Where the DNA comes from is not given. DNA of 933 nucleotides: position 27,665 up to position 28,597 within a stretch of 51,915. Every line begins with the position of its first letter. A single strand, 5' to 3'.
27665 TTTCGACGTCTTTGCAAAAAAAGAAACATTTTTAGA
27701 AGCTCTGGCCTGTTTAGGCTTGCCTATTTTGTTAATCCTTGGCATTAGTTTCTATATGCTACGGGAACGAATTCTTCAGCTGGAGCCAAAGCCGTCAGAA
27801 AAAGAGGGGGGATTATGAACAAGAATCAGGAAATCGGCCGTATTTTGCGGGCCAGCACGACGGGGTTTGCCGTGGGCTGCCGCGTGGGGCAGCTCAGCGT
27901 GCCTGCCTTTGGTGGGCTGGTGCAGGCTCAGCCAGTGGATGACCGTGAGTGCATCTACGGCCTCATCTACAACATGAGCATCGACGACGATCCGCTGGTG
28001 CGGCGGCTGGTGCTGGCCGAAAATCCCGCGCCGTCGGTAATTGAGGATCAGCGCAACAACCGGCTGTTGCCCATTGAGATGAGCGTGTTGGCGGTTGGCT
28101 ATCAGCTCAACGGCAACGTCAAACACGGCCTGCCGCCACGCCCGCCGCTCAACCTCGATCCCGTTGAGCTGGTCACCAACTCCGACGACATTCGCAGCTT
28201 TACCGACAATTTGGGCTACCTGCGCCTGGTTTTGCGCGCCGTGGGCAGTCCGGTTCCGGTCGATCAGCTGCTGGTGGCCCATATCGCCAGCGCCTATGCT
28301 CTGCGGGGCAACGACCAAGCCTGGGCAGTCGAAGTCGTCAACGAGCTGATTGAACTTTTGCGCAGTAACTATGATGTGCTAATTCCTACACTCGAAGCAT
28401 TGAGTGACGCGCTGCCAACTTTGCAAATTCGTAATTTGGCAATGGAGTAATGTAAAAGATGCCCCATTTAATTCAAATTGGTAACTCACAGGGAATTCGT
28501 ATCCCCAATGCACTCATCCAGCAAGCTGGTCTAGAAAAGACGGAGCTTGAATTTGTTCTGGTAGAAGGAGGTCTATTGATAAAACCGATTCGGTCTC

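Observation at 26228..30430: Five-gene NurA / membrane protein / HAS-barrel protein / AbrB-MazE / HerA operon: candidate undescribed nuclease-ATPase system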

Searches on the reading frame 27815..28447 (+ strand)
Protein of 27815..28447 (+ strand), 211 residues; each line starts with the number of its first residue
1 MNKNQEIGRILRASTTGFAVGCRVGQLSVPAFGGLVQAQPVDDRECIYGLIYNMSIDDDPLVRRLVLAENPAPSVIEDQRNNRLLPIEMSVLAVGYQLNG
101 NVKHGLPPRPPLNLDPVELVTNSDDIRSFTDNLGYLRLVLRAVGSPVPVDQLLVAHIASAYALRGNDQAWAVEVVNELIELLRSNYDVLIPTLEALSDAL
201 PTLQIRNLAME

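Call 3: search_protein_families(library=pfam, proteins=[window:27815-28447:+], max_evalue=1)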
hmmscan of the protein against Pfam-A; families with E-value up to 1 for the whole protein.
window:27815-28447:+ (211 aa): 0 families

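Call 4: search_protein_families(library=padloc, proteins=[window:27815-28447:+], max_evalue=1)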
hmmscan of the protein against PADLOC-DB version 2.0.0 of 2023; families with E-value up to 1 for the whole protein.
window:27815-28447:+ (211 aa): 0 families

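Call 5: search_protein_families(library=ncbifam, proteins=[window:27815-28447:+], max_evalue=1)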
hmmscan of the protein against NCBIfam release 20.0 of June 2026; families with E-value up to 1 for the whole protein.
window:27815-28447:+ (211 aa): 1 family
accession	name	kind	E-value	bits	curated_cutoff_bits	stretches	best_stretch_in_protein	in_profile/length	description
NF049843.1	BdpA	exception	0.11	11.3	750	1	135-194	119-176/481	BAR domain-like protein A BdpA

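Call 6: find_homologous_proteins(query=window:27815-28447:+)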
Query window:27815-28447:+ (211 aa): 1546 proteins with E <= 0.001 among 2944 candidates; the best 120 are listed.
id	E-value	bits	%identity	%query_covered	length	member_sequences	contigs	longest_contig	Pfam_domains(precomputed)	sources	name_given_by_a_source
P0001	5.1e-123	426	93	100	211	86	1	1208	-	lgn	-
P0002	4.4e-111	387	83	99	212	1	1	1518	-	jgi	jgi:hypothetical protein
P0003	1.5e-110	386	89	93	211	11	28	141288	-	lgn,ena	-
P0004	6.0e-109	380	88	93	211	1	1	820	-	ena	-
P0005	7.4e-103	361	82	94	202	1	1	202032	-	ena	-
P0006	1.4e-102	360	82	95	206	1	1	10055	-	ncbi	-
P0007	1.4e-102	360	83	93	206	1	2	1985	-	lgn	-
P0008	2.5e-102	359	82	95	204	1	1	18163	-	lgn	-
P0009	2.9e-102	359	83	93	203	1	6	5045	-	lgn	-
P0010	6.7e-102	357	83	93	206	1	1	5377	-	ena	-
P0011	2.2e-101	356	81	94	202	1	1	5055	-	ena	-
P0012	2.2e-101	356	80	96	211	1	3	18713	-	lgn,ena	-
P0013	3.5e-101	355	81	94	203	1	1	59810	-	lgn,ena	-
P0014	3.6e-101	355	83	93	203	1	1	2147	-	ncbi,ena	-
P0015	4.2e-101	355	82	94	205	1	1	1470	-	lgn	-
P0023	1.4e-99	350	78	94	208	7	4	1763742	-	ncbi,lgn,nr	ncbi:MAG: hypothetical protein HND44_20880 [Chloroflexi bacterium]|nr:hypothetical protein [Ardentic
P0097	7.4e-92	325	75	93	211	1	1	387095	-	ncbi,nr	ncbi:MAG: hypothetical protein IPM39_15785 [Chloroflexi bacterium]|nr:hypothetical protein [Chlorofl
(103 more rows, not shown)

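Call 7: find_encoding_contigs(protein=P0023, flank=8000, max_places=3)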
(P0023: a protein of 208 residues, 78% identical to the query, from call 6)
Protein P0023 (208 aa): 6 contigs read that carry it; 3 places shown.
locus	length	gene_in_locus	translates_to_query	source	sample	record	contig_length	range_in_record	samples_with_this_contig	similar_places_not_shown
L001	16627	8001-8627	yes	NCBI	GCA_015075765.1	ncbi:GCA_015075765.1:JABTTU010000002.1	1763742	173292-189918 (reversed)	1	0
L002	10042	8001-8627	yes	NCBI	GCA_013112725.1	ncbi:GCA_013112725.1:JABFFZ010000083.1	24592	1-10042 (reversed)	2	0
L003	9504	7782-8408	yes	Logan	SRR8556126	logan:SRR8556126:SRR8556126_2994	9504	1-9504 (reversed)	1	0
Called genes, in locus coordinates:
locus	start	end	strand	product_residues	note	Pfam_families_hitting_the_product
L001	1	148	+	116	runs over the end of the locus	PF18480:DUF5615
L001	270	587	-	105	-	-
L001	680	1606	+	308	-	PF00582:Usp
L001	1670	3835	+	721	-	-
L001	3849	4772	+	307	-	PF01226:Form_Nir_trans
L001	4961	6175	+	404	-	PF09376:NurA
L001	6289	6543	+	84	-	PF03683:UPF0175, PF24001:DUF7317 (weak)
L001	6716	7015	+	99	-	PF11848:DUF3368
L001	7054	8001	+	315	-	PF01555:N6_N4_Mtase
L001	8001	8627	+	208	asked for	-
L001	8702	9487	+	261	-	PF00005:ABC_tran, PF13304:AAA_21 (weak)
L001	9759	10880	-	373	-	PF13439:Glyco_transf_4, PF13579:Glyco_trans_4_4 (faint), PF20706:GT4-conflict, PF00534:Glycos_transf_1, PF13692:Glyco_trans_1_4, PF13524:Glyco_trans_1_2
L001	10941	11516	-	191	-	-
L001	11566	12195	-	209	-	PF01300:Sua5_yciO_yrdC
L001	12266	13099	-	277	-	PF17827:PrmC_N, PF00891:Methyltransf_2 (faint), PF05175:MTS, PF06325:PrmA (weak), PF13847:Methyltransf_31, PF08241:Methyltransf_11 (faint), PF08242:Methyltransf_12 (weak), PF13649:Methyltransf_25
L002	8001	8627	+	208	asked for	-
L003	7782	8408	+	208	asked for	-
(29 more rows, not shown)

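Call 8: find_encoding_contigs(protein=P0097, flank=8000, max_places=2)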
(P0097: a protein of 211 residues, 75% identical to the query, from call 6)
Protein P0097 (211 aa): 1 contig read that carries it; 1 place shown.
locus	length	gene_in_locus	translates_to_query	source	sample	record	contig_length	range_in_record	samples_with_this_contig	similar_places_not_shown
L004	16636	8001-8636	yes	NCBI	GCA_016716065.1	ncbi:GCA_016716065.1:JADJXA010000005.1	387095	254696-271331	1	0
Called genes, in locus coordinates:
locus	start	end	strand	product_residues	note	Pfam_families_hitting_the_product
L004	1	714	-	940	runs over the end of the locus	PF00929:RNase_T, PF00270:DEAD (faint), PF04851:ResIII (faint), PF13307:Helicase_C_2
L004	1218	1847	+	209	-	PF01476:LysM, PF23446:LysM1_NFP_LYK (faint), PF01476:LysM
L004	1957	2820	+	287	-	PF08543:Phos_pyr_kin, PF00294:PfkB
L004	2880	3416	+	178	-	PF12840:HTH_20 (faint)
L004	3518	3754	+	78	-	-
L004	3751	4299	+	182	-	PF01931:NTPase_I-T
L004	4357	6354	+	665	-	PF01555:N6_N4_Mtase (faint), PF01170:UPF0020 (faint)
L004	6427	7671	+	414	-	-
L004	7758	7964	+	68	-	PF04255:DUF433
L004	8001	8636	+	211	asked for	-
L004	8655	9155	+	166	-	PF02367:TsaE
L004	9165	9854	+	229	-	PF00814:TsaD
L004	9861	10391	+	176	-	PF00583:Acetyltransf_1, PF13673:Acetyltransf_10, PF13508:Acetyltransf_7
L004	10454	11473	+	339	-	PF00106:adh_short (weak), PF01073:3Beta_HSD, PF01370:Epimerase, PF02719:Polysacc_synt_2, PF04321:RmlD_sub_bind, PF07993:NAD_binding_4, PF13460:NAD_binding_10 (weak), PF16363:GDP_Man_Dehyd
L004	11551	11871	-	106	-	PF14864:Alkyl_sulf_C, PF02036:SCP2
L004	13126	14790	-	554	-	PF17391:Urocanase_N, PF01175:Urocanase, PF17392:Urocanase_C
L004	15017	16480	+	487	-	PF00072:Response_reg, PF01590:GAF, PF13185:GAF_2, PF13492:GAF_3, PF01590:GAF, PF13185:GAF_2, PF13492:GAF_3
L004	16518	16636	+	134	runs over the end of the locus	-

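Call 10: find_related_loci(query=A1, collection=genome_contigs, flank=10000)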
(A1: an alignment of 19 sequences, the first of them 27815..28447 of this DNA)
Query A1 (211 aa) in genome_contigs; peptide patterns used: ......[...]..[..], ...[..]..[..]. (x = any residue, [..] = any of these).
213 stretches matched a pattern; 131 encode a relative of the query (tblastn E <= 1e-3); the best 80 are kept; 80 distinct loci.
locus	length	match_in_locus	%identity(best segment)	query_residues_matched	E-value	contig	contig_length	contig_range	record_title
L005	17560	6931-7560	95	2-211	9e-129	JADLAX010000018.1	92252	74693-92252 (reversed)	MAG: Anaerolineae bacterium isolate SJ142 c_000000233273, whole genome shotgun sequence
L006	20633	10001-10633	92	1-211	7e-127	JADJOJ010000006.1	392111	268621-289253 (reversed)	MAG: Candidatus Leptofilum gracile isolate Fred_BAT3C.445 tig00350968-10-3940550, whole genome shotgun sequence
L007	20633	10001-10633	92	1-211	5e-127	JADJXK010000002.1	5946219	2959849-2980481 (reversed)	MAG: Candidatus Leptofilum proximum isolate Kalu_MAXAC.106v2 tig00100734-10-59431720, whole genome shotgun sequence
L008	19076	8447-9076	92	1-210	5e-127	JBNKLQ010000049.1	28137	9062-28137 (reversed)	MAG: Candidatus Promineifilaceae bacterium isolate H1H2.bin.11.strict NODE_49_length_28137_cov_4.679971, whole genome sh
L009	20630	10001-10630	92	1-210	7e-126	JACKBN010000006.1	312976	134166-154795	MAG: Ardenticatenaceae bacterium isolate HK-STAS-CHLO-22 HK-STAS-CHLO-22_6, whole genome shotgun sequence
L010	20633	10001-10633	92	1-211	3e-125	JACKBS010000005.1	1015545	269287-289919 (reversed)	MAG: Ardenticatenaceae bacterium isolate HK-STAS-CHLO-27 HK-STAS-CHLO-27_5, whole genome shotgun sequence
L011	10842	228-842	93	1-205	2e-124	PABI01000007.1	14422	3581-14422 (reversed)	MAG: Anaerolineaceae bacterium isolate NAT123 MHASMcontig_847339, whole genome shotgun sequence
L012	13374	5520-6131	93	1-204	5e-124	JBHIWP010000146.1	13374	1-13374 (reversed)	MAG: Candidatus Promineifilaceae bacterium isolate MAG27 WDNA05_bin.10.orig_146, whole genome shotgun sequence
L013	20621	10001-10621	92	2-208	1e-123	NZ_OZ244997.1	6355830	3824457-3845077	MAG: Candidatus Leptofilum sp. isolate 8ea8b48c-f0bb-4fcd-991e-c07bf3e70e57 chromosome 1, complete sequence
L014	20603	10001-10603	88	4-204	8e-117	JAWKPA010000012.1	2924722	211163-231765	MAG: Chloroflexota bacterium isolate BC3.16 BC3.16.fa-12, whole genome shotgun sequence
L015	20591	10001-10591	89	4-200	3e-115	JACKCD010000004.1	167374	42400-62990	MAG: Ardenticatenaceae bacterium isolate HK-STAS-CHLO-38 HK-STAS-CHLO-38_4, whole genome shotgun sequence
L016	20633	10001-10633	92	1-211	6e-128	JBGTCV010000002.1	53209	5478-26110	MAG: Candidatus Promineifilaceae bacterium isolate JTS-RE128 k141_523265, whole genome shotgun sequence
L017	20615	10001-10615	77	4-208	2e-106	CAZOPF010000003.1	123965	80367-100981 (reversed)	MAG TPA_asm: uncultured Ardenticatenaceae bacterium isolate binchicken_co274_488 genome assembly, contig: NODE_311_lengt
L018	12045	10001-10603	78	1-201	2e-104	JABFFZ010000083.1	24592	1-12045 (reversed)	MAG: Chloroflexota bacterium isolate CFX8 c_000000000083, whole genome shotgun sequence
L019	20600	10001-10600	78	4-203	5e-104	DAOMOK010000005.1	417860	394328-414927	MAG TPA_asm: Chloroflexota bacterium isolate AMR_MDS_5888 NODE_11_length_417860_cov_25.530944, whole genome shotgun sequ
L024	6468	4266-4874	75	3-205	1e-100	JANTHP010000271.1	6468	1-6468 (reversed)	MAG: Anaerolineae bacterium isolate bin30017 c_000000002225, whole genome shotgun sequence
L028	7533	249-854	75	2-203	2e-99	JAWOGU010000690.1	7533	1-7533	MAG: Chloroflexota bacterium isolate CWP4-1.bin.112 k191_2789061, whole genome shotgun sequence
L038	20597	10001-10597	75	2-200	5e-97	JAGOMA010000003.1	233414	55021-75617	MAG: Chloroflexota bacterium isolate Go_SlAct_bin_68 Go_SlAct_70_length_233414_cov_21.034978, whole genome shotgun seque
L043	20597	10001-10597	71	2-200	9e-96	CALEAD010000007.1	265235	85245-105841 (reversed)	MAG: uncultured Anaerolineae bacterium isolate N1_Bin_METABAT__191_1 genome assembly, contig: c_000002381692, whole geno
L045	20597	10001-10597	74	2-200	2e-95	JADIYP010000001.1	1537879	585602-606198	MAG: Candidatus Leptovillus affinis isolate AalE_BATAC.251 tig00000456-10-15362180, whole genome shotgun sequence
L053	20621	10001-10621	70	4-211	5e-93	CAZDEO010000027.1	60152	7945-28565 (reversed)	MAG TPA_asm: uncultured Anaerolinea sp. isolate SRP304446_co1_155 genome assembly, contig: NODE_304_length_60152_cov_12.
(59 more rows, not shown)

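Call 18: search_protein_representatives(alignment_id=A1)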
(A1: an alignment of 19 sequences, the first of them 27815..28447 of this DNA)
Query: 19 sequences, 211 profile positions. Proteins with E-value up to 0.001 (for the whole library): 521; up to 1e-10: 274; up to 1e-30: 62. The best 150 are listed.
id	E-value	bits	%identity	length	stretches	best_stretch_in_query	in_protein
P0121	9.2e-103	358.8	-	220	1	4-205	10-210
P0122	2.0e-62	227.0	-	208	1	5-203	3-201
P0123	1.3e-61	224.4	-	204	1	7-201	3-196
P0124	2.0e-54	200.9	-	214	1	8-205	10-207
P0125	1.1e-49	185.4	-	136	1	76-200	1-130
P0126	1.2e-48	182.0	-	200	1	4-201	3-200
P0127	3.6e-48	180.4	-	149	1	3-107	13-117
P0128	5.4e-47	176.6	-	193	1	39-134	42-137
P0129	1.2e-46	175.5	-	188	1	4-144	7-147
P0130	2.3e-46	174.5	-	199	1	7-199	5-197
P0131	2.9e-45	170.9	-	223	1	5-122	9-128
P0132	4.9e-45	170.2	-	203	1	6-188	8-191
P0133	2.7e-44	167.8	-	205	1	8-187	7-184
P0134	3.0e-44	167.6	-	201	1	7-197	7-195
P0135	5.1e-44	166.9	-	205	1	6-199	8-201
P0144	1.4e-38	149.1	-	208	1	4-206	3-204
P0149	9.1e-37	143.2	-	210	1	6-208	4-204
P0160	1.2e-34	136.2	-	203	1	4-200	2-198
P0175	7.6e-32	127.1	-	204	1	5-205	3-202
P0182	9.5e-31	123.5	-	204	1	3-199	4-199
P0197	1.2e-28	116.6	-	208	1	4-199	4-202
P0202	3.9e-28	115.0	-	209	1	4-201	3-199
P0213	3.7e-26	108.5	-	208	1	7-203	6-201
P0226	7.7e-24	100.9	-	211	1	8-204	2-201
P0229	1.3e-23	100.2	-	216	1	7-208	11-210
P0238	2.4e-22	96.0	-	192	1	8-193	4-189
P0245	1.5e-21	93.5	-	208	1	4-202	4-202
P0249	6.9e-21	91.3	-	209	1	6-205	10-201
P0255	1.3e-20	90.4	-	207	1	8-203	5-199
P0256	1.5e-20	90.2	-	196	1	6-197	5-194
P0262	5.9e-20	88.2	-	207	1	5-205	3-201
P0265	8.0e-20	87.8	-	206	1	4-195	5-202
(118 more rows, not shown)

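Call 21: list_cluster_members(proteins=[P0122, P0124, P0134, P0144, P0175, P0202, P0229, P0249, P0265, P0256])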
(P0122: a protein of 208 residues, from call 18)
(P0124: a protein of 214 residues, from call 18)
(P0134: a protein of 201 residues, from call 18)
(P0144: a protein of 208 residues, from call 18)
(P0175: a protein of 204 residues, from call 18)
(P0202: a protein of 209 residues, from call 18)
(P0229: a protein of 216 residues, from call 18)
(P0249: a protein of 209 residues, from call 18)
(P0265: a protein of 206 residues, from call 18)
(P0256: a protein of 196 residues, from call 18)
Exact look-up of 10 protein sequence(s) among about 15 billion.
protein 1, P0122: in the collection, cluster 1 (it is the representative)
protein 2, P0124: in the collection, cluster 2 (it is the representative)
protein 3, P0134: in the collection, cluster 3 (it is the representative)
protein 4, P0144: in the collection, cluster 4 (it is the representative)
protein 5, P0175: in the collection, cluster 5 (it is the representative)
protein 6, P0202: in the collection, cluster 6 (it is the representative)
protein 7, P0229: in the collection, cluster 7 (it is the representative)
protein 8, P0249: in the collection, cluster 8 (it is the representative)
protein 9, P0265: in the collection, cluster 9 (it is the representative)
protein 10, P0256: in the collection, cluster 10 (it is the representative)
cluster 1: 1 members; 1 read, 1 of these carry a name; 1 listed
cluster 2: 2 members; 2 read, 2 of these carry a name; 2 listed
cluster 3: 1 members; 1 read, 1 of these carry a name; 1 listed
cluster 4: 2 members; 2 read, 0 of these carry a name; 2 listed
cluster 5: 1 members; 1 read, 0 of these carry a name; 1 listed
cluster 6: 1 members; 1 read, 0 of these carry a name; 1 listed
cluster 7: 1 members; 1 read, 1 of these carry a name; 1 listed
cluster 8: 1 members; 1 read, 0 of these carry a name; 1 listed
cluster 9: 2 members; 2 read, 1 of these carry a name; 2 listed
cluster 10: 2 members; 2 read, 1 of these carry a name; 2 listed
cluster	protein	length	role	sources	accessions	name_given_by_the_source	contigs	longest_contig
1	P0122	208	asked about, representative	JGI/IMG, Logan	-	hypothetical protein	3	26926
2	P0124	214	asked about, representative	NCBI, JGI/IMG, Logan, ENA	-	hypothetical protein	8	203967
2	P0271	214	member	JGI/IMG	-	hypothetical protein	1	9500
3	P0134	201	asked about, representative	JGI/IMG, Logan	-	hypothetical protein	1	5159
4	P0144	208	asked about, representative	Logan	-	-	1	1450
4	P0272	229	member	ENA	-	-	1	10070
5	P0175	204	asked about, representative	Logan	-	-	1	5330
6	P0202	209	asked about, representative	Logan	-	-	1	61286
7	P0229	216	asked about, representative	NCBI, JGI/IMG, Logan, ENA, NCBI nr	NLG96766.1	MAG: hypothetical protein GX491_05350 [Chloroflexi bacterium] | hypothetical protein [Chloroflexota bacterium]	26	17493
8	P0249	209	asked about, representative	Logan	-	-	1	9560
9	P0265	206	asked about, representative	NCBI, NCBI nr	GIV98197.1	MAG: hypothetical protein KatS3mg057_2854 [Herpetosiphonaceae bacterium]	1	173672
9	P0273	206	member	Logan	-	-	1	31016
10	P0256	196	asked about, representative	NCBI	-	-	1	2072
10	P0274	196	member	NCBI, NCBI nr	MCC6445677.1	MAG: hypothetical protein IT210_19760 [Armatimonadetes bacterium] | hypothetical protein [Armatimonadota bacterium]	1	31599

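Call 22: predict_structure(alignment_id=A1)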
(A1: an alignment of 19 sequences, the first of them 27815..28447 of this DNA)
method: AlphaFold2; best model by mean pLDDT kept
length: 211 residues; sequences in the alignment: 19
mean_pLDDT: 80.2   pTM: 0.78
mean pLDDT of the five models: 80.2, 70.1, 64.7, 64.6, 64.3
residues with pLDDT >= 90: 90; 70-90: 65; 50-70: 38; < 50: 18
segments of 3 or more residues with pLDDT < 50: 60-69, 82-84, 209-211
pLDDT, mean of each block of 10 residues (from residue 1): 77 82 69 88 81 71 44 55 64 90 84 77 95 94 90 94 94 95 89 90 63 37
secondary structure, 60 per line:
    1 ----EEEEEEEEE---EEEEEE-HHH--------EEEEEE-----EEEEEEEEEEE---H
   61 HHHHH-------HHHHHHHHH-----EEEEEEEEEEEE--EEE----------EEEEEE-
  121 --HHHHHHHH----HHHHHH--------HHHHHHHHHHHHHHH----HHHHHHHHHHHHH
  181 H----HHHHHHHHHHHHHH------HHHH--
elements in order: E5-13 E17-22 E35-40 E46-56 H60-65 H73-81 E87-98 E101-103 E114-119 H123-130 H135-140 H149-163 H168-181 H186-199 H206-209

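Call 24: search_solved_structures(query=A2, max_evalue=10, show_alignments=2)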
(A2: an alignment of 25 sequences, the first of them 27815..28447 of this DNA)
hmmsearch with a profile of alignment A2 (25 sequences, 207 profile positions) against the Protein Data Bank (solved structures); distinct sequences matched with E-value up to 10: 3.
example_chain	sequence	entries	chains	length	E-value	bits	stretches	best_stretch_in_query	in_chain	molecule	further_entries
3cxm_A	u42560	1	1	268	0.13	15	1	97-179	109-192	Uracil-DNA glycosylase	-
4uqm_A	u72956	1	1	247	1.4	11.7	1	110-176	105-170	URACIL-DNA GLYCOSYLASE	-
4uos_A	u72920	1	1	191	7.6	9.2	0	119-187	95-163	DESIGNED HELICAL BUNDLE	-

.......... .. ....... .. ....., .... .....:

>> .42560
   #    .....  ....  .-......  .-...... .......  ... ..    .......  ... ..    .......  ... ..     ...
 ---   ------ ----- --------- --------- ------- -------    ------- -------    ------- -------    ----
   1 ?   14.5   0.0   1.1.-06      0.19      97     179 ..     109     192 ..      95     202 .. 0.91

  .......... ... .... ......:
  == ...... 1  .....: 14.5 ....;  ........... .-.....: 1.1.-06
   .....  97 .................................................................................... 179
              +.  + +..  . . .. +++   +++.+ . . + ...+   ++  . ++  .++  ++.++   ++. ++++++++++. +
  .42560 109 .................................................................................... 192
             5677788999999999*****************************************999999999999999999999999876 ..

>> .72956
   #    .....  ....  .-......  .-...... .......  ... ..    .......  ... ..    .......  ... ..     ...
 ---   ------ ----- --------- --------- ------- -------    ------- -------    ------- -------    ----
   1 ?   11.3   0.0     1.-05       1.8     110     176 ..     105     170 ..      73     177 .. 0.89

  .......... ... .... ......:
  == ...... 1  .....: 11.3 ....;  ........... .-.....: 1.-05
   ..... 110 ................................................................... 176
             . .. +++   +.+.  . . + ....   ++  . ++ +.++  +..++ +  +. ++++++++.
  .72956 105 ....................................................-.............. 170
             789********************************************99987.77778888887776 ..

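Call 27: fold_search(model_id=the predicted structure, library=pdb)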
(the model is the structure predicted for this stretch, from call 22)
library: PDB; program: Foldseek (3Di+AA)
matches with E <= 10: 441; with E <= 0.001: 29
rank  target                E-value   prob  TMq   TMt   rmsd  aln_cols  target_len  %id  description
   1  9x1m_A                9.6e-05  1.00  0.40  0.16   7.4       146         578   18  The cryo-EM structure of HerA-NurA complex with AMPPNP and dsDNA from Thermococcus kodakarensis (released 2026-02-04)
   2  9c1m_M                1.0e-04  1.00  0.42  0.16   3.0       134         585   16  HerA-DUF assembly 1 (released 2025-06-04)
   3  9c1n_R                1.2e-04  1.00  0.42  0.16   2.8       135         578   17  HerA-DUF4297 assembly 2 (released 2025-06-04)
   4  8wld_M                1.7e-04  1.00  0.40  0.14   6.8       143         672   14  Cryo-EM structure of SIR2/HerA antiphage complex (released 2024-09-11)
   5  8wod_O                1.8e-04  1.00  0.37  0.15   7.5       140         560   14  Cryo-EM structure of SIR2/HerA complex (released 2024-09-11)
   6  9c1m_Q                2.4e-04  1.00  0.41  0.16   2.7       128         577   16  HerA-DUF assembly 1 (released 2025-06-04)
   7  9x1l_A                2.5e-04  1.00  0.38  0.15   7.9       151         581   18  The cryo-EM structure of HerA-NurA complex with AMPPNP from Thermococcus kodakarensis (released 2026-02-04)
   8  8wof_D                2.6e-04  1.00  0.38  0.16   7.2       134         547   16  Cryo-EM structure of SIR2/HerA complex (released 2024-09-11)
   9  8woc_D                2.6e-04  1.00  0.38  0.16   7.2       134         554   16  Cryo-EM structure of SIR2/HerA complex (released 2024-09-11)
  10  8wet_A                3.0e-04  1.00  0.39  0.15   7.1       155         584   11  The cryo-EM structure of TdpAB complex (released 2025-01-22)
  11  8wod_D                3.3e-04  1.00  0.38  0.17   7.1       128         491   16  Cryo-EM structure of SIR2/HerA complex (released 2024-09-11)
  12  8wld_D                3.5e-04  1.00  0.38  0.13   7.2       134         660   16  Cryo-EM structure of SIR2/HerA antiphage complex (released 2024-09-11)
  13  8yhx_A                3.7e-04  1.00  0.42  0.17   4.2       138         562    9  Cryo-EM structure of the trimeric HerA (released 2024-11-06)
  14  8woc_A                4.2e-04  1.00  0.38  0.23   7.1       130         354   14  Cryo-EM structure of SIR2/HerA complex (released 2024-09-11)
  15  8wld_A                4.2e-04  1.00  0.38  0.18   7.1       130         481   14  Cryo-EM structure of SIR2/HerA antiphage complex (released 2024-09-11)
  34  8zit_N                1.4e-03  1.00  0.36  0.14   5.8       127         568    8  DUF4297-HerA complex with DNA and ATPgamaS (released 2025-03-12)
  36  8zit_Q                2.0e-03  1.00  0.37  0.14   2.9       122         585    8  DUF4297-HerA complex with DNA and ATPgamaS (released 2025-03-12)
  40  8zit_O                2.8e-03  1.00  0.37  0.14   5.4       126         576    8  DUF4297-HerA complex with DNA and ATPgamaS (released 2025-03-12)
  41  8zit_M                2.8e-03  1.00  0.40  0.16   5.3       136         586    8  DUF4297-HerA complex with DNA and ATPgamaS (released 2025-03-12)
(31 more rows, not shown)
